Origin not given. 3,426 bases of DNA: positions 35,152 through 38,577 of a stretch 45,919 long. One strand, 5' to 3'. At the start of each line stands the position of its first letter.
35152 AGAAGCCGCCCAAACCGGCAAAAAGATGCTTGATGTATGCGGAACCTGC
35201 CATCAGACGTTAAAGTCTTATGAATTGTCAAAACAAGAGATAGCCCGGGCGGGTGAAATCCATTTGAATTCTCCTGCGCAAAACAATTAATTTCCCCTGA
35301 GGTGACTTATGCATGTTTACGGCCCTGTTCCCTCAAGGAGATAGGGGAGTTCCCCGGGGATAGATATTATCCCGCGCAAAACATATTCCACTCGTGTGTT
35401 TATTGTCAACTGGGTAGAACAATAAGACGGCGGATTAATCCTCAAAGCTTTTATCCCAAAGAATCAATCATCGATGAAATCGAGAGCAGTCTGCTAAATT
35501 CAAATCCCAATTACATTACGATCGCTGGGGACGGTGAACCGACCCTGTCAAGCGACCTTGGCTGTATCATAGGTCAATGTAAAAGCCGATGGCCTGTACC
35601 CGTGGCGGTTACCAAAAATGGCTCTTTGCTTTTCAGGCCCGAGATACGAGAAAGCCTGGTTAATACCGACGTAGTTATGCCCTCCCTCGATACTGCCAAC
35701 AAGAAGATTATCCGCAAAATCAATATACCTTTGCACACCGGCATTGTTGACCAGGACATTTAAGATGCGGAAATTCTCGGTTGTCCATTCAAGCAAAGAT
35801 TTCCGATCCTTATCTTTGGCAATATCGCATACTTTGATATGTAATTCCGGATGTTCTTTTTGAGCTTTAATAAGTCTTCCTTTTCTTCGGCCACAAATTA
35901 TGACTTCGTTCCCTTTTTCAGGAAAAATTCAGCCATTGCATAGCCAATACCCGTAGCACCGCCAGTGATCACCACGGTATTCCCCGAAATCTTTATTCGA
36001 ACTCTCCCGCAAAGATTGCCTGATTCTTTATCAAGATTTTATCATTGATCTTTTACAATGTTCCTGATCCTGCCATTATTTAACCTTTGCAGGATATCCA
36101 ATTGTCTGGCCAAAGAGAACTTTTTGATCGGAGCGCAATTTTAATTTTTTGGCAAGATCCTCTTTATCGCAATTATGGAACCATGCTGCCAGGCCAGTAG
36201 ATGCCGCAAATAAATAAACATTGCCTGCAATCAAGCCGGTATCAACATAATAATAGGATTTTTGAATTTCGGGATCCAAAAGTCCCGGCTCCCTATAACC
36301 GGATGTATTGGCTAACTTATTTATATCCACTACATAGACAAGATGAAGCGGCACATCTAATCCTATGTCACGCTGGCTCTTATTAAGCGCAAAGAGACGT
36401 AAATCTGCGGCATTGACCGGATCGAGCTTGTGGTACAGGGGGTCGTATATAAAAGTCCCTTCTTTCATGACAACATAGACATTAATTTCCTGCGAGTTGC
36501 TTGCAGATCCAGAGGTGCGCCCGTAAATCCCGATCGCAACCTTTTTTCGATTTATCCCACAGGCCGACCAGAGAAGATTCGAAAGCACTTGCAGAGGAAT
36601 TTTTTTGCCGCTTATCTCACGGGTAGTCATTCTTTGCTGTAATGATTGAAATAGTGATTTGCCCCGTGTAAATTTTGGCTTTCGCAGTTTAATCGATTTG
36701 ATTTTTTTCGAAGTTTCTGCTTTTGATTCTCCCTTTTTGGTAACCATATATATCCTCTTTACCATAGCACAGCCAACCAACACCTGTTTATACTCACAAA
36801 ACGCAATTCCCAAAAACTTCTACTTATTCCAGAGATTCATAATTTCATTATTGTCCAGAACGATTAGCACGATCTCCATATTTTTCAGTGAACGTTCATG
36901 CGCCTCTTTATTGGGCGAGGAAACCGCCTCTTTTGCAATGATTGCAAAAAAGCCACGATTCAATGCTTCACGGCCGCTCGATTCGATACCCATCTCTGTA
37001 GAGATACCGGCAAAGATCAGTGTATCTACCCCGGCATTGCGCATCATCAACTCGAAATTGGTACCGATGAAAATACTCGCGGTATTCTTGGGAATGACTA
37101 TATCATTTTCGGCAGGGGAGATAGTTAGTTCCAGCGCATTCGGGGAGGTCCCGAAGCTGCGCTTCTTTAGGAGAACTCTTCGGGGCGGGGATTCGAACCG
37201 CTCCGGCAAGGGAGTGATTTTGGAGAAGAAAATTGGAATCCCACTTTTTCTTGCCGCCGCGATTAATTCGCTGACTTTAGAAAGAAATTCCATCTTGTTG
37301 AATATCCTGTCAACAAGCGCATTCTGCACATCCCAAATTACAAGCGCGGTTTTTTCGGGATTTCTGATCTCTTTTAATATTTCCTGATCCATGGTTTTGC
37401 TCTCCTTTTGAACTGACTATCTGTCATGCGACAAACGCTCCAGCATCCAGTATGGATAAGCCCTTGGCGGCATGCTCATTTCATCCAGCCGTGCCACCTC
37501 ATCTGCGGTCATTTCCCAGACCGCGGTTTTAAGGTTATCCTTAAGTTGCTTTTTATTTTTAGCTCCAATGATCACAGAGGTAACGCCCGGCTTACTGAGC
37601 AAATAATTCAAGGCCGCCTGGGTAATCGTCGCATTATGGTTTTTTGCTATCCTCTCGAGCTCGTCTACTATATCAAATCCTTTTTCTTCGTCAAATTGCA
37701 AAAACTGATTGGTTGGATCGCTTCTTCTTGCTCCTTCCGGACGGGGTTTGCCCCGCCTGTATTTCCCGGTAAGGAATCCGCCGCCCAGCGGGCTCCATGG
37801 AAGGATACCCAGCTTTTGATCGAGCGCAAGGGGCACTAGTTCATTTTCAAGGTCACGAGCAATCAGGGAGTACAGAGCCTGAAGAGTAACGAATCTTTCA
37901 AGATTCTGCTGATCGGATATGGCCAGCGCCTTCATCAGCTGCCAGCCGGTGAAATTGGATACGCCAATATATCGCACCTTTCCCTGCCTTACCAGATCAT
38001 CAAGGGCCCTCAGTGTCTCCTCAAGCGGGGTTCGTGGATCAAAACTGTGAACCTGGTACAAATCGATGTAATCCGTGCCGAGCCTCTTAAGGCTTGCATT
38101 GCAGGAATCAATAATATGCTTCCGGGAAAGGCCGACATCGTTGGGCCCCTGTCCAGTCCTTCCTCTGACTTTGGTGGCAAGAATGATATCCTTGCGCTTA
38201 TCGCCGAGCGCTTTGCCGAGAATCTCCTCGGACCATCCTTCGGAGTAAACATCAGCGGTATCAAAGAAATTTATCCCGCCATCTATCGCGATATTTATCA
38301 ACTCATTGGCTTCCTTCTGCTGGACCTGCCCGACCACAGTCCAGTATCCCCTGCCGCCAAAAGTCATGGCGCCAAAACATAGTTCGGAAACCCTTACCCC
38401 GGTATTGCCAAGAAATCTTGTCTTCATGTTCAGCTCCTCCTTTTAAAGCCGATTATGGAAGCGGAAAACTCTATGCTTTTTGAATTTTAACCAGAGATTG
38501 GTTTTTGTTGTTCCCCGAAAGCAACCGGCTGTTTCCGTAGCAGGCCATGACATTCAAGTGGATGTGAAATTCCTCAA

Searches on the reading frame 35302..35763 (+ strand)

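Call 53: search_protein_families(library=pfam, proteins=[window:35302-35763:+], max_evalue=0.00001)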
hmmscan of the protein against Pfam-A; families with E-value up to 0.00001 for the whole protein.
window:35302-35763:+ (153 aa): 1 family
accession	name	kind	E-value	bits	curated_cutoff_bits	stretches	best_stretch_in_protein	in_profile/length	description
PF04055.27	Radical_SAM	-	5.5e-08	33.6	29.5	1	30-143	9-122/166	Radical SAM superfamily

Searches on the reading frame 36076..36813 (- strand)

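Call 53: search_protein_families(library=pfam, proteins=[window:36076-36813:-], max_evalue=0.00001)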
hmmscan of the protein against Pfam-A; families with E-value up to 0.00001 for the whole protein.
window:36076-36813:- (245 aa): 1 family
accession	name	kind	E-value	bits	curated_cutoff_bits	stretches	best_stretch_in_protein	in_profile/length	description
PF00881.29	Nitroreductase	-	2e-11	44.8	23.5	1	59-240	2-167/167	Nitroreductase family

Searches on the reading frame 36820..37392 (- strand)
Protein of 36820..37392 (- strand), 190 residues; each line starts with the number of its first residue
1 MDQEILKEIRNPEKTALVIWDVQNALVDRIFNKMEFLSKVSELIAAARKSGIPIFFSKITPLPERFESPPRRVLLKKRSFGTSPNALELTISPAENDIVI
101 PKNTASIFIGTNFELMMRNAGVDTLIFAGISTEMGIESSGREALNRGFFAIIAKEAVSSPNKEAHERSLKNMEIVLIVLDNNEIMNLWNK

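Call 53: search_protein_families(library=pfam, proteins=[window:36820-37392:-], max_evalue=0.00001)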
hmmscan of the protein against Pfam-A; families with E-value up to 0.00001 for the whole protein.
window:36820-37392:- (190 aa): 1 family
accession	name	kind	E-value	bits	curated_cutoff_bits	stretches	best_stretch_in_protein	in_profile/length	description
PF00857.26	Isochorismatase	-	1.2e-36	126.9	27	1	15-180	1-172/175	Isochorismatase domain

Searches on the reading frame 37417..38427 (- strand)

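Call 53: search_protein_families(library=pfam, proteins=[window:37417-38427:-], max_evalue=0.00001)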
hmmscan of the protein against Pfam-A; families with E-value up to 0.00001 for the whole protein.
window:37417-38427:- (336 aa): 1 family
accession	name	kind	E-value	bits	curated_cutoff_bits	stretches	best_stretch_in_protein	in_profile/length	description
PF00248.27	Aldo_ket_red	-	5.1e-83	278.9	24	1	15-317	1-289/291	Aldo/keto reductase family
